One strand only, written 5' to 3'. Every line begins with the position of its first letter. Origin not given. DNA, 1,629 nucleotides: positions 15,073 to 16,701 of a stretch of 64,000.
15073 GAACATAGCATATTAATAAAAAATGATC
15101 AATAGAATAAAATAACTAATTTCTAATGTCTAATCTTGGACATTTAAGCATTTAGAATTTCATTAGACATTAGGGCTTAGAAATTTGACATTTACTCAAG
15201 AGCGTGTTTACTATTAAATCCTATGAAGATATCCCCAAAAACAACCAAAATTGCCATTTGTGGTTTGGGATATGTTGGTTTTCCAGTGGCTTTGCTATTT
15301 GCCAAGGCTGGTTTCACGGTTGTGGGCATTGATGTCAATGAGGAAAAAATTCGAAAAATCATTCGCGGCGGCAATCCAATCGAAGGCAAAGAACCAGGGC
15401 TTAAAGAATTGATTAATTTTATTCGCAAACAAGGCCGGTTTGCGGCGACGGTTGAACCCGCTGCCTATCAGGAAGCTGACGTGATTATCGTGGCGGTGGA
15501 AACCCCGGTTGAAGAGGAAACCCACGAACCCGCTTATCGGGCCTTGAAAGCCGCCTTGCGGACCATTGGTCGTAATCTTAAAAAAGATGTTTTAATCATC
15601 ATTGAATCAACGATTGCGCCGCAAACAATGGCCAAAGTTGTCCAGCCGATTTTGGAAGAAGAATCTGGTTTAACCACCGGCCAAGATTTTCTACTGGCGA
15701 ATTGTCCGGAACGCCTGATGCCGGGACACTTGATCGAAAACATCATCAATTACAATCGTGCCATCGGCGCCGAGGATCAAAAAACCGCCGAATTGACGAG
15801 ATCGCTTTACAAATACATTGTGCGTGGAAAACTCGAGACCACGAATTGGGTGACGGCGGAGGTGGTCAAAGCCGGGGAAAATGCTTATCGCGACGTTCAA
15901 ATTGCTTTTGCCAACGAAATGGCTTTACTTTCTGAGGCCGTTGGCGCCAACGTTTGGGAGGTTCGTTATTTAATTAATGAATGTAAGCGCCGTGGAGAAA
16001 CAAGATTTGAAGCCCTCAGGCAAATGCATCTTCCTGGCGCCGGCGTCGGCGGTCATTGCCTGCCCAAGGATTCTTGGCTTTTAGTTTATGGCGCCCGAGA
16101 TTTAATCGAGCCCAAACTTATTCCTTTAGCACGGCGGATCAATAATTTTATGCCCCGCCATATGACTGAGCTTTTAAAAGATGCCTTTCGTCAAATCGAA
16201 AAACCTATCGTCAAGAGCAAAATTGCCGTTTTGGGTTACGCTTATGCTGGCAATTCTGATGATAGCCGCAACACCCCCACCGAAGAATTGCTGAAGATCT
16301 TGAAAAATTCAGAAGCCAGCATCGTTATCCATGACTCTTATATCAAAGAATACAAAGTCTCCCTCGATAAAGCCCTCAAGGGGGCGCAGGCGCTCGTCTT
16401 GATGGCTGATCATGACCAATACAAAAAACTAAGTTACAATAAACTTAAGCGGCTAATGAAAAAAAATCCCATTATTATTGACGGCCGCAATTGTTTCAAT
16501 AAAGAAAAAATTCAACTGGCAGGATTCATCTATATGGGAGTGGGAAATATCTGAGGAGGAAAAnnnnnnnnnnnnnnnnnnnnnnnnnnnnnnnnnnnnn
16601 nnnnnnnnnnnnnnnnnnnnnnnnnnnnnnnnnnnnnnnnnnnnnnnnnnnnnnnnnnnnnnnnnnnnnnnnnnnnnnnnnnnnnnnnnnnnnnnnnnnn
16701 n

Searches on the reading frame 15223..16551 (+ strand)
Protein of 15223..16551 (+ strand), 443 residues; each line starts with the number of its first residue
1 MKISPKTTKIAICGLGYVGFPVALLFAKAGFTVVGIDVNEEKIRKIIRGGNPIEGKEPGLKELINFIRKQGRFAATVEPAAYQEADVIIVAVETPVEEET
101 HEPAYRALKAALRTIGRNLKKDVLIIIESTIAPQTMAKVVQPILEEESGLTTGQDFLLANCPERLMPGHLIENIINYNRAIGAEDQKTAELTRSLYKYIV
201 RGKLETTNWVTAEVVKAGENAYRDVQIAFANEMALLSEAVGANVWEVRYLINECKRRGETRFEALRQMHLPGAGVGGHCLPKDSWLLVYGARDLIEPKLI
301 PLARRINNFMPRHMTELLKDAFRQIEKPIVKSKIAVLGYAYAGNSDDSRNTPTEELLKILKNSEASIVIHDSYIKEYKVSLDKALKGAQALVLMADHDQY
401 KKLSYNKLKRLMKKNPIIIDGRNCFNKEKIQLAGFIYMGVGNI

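Call 36: search_protein_families(library=pfam, proteins=[window:15223-16551:+], max_evalue=0.001)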
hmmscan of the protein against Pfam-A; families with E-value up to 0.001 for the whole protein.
window:15223-16551:+ (443 aa): 6 families
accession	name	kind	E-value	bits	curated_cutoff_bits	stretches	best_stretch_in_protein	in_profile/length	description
PF03721.20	UDPG_MGDP_dh_N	-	1.1e-44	152.7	27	1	9-192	2-184/187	UDP-glucose/GDP-mannose dehydrogenase family, NAD binding domain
PF00984.24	UDPG_MGDP_dh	-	3.5e-24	85.2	25.4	1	211-308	2-93/94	UDP-glucose/GDP-mannose dehydrogenase family, central domain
PF03720.21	UDPG_MGDP_dh_C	-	2.9e-21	76.2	30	1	335-426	1-102/103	UDP-glucose/GDP-mannose dehydrogenase family, UDP binding domain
PF03446.21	NAD_binding_2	-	1.2e-08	35.6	21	1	9-142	1-106/161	NAD binding domain of 6-phosphogluconate dehydrogenase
PF02737.24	3HCDH_N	-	5.4e-05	23.6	22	1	9-51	1-43/180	3-hydroxyacyl-CoA dehydrogenase, NAD binding domain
PF02254.24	TrkA_N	-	9.1e-05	23.2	23.8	0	10-92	1-70/116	TrkA-N domain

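Call 87: search_protein_families(library=ncbifam, proteins=[window:15223-16551:+], max_evalue=0.00001)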
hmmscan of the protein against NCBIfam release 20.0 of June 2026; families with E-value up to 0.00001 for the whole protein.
window:15223-16551:+ (443 aa): 7 families
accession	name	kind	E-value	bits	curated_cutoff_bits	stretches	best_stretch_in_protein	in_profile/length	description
TIGR03026.1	NDP-sugDHase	subfamily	3.4e-109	365.4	189.8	1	9-423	2-413/413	nucleotide sugar dehydrogenase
NF040825.1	UDPMaNacDH_Arch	equivalog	1.7e-108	363.2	750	1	9-441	2-414/418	UDP-N-acetyl-D-mannosamine dehydrogenase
NF008286.0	PRK11064.1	equivalog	6.9e-72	242.3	459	1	8-410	4-409/420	UDP-N-acetyl-D-mannosamine dehydrogenase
NF047673.2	TeichurnBiosyTuaD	equivalog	1.5e-63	215.5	700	1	8-441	2-430/439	UDP-glucose 6-dehydrogenase TuaD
NF041297.1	UDPGDh_AglM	equivalog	6.8e-58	196.6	670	1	9-428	2-420/429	UDP-glucose 6-dehydrogenase AglM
NF011729.0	PRK15182.1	equivalog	1.3e-39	136.2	592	1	8-422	7-413/425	Vi polysaccharide biosynthesis UDP-N-acetylglucosamine C-6 dehydrogenase TviB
NF011631.0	PRK15057.1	equivalog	3.6e-13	49.4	757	1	9-376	2-341/388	UDP-glucose 6-dehydrogenase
